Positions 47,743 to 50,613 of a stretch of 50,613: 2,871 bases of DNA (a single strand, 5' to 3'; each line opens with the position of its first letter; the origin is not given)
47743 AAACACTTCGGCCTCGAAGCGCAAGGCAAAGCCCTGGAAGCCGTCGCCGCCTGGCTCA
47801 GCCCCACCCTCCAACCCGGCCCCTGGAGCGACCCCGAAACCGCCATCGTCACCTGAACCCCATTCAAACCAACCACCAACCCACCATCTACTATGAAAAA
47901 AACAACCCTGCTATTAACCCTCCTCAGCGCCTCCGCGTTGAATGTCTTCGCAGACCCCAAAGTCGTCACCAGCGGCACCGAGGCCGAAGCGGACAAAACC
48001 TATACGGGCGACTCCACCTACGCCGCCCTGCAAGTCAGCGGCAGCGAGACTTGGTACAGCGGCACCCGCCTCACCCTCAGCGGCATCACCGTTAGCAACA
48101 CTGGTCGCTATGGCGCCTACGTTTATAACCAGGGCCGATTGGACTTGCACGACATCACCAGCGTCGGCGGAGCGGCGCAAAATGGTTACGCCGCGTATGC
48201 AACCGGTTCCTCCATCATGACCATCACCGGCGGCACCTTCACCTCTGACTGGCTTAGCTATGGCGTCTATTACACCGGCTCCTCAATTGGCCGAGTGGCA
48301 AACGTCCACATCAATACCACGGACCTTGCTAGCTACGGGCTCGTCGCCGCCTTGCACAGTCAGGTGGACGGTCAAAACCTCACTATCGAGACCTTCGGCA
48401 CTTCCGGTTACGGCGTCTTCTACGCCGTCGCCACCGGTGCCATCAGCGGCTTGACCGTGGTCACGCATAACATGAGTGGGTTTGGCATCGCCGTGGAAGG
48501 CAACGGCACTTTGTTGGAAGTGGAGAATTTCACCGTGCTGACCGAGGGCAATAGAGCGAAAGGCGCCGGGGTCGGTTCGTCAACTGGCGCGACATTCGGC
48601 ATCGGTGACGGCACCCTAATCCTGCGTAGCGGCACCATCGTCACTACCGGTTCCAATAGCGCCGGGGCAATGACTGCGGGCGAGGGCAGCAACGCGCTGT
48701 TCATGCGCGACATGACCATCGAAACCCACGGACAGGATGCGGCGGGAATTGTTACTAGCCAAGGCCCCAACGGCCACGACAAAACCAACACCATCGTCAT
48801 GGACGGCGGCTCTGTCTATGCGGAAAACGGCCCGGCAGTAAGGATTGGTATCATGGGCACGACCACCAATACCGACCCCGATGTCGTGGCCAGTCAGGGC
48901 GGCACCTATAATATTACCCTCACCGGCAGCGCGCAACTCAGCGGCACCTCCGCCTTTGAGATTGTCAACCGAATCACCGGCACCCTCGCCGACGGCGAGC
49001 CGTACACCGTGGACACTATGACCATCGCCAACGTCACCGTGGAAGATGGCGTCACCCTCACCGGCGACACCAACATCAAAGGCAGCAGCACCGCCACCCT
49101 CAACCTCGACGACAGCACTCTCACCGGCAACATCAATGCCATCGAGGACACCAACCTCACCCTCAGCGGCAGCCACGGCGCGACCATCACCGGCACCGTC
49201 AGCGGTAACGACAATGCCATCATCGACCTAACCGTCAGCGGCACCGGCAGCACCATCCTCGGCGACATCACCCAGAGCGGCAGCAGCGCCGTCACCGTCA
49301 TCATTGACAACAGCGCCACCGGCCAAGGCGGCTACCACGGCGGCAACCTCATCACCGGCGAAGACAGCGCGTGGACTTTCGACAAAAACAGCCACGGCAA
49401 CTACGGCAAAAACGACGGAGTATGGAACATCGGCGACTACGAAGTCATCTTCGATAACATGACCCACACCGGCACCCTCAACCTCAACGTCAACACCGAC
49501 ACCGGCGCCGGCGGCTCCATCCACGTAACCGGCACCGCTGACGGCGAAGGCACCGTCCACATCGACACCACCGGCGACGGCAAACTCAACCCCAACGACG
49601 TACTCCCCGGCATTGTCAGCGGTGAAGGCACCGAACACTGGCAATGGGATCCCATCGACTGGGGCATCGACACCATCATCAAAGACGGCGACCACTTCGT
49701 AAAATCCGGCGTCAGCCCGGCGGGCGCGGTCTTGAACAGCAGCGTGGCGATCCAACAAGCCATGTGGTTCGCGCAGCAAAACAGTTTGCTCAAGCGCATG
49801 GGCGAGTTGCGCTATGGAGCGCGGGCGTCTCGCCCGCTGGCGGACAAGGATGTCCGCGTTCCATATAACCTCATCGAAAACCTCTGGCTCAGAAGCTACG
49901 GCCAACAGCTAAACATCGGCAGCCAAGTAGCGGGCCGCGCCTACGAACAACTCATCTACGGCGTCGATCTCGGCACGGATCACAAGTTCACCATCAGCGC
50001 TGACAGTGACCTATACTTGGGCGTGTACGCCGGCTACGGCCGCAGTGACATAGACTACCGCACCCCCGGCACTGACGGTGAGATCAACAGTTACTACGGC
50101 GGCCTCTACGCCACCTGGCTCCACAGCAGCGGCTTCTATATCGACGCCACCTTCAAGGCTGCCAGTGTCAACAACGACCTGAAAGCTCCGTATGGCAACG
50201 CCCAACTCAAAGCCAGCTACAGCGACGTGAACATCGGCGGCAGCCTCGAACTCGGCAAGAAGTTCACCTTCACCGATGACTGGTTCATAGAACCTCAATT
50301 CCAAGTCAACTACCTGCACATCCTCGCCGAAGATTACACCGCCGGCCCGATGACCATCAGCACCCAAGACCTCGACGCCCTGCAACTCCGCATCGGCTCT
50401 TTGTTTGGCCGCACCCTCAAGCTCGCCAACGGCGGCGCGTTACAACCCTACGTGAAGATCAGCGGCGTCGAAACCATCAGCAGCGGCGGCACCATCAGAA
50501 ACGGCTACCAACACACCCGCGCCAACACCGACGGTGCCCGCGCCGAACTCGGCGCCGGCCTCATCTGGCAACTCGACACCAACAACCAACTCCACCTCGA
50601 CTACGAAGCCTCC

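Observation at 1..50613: Hyper-abundant 11-mer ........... (core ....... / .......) saturating the native DNA: a DUS/USS-like or HIP1-like genomic word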

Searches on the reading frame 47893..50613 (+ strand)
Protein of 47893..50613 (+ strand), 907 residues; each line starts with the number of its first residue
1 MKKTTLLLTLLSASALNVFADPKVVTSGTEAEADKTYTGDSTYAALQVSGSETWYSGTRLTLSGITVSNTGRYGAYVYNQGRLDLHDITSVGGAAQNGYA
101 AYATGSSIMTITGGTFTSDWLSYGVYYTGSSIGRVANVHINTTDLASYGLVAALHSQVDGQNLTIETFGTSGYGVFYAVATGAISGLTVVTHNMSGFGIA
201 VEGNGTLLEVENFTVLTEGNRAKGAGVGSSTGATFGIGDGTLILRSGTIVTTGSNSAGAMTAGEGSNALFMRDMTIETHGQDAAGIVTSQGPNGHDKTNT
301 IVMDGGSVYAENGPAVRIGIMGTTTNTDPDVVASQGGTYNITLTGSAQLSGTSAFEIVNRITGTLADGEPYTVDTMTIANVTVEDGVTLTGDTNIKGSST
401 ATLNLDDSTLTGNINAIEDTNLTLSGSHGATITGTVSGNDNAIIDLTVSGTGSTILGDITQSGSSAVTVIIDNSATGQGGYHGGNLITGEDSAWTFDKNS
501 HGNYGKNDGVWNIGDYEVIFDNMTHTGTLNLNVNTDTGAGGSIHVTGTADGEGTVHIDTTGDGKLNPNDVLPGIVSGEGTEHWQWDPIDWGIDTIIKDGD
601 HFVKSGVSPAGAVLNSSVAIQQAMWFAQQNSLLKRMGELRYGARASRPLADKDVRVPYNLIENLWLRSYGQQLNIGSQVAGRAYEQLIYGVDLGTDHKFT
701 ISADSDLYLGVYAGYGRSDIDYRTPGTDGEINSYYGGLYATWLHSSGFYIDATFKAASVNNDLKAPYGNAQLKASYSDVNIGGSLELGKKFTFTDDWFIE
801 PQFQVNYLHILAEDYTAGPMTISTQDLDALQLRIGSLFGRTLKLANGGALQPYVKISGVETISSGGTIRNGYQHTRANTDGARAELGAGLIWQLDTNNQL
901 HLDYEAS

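Call 30: search_protein_families(library=pfam, max_evalue=0.01, proteins=[window:47893-50613:+])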
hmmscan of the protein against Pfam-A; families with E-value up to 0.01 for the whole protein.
window:47893-50613:+ (907 aa): 1 family
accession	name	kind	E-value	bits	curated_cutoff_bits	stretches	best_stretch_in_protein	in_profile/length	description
PF03797.25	Autotransporter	-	8.4e-42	144.1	26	1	664-905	1-255/255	Autotransporter beta-domain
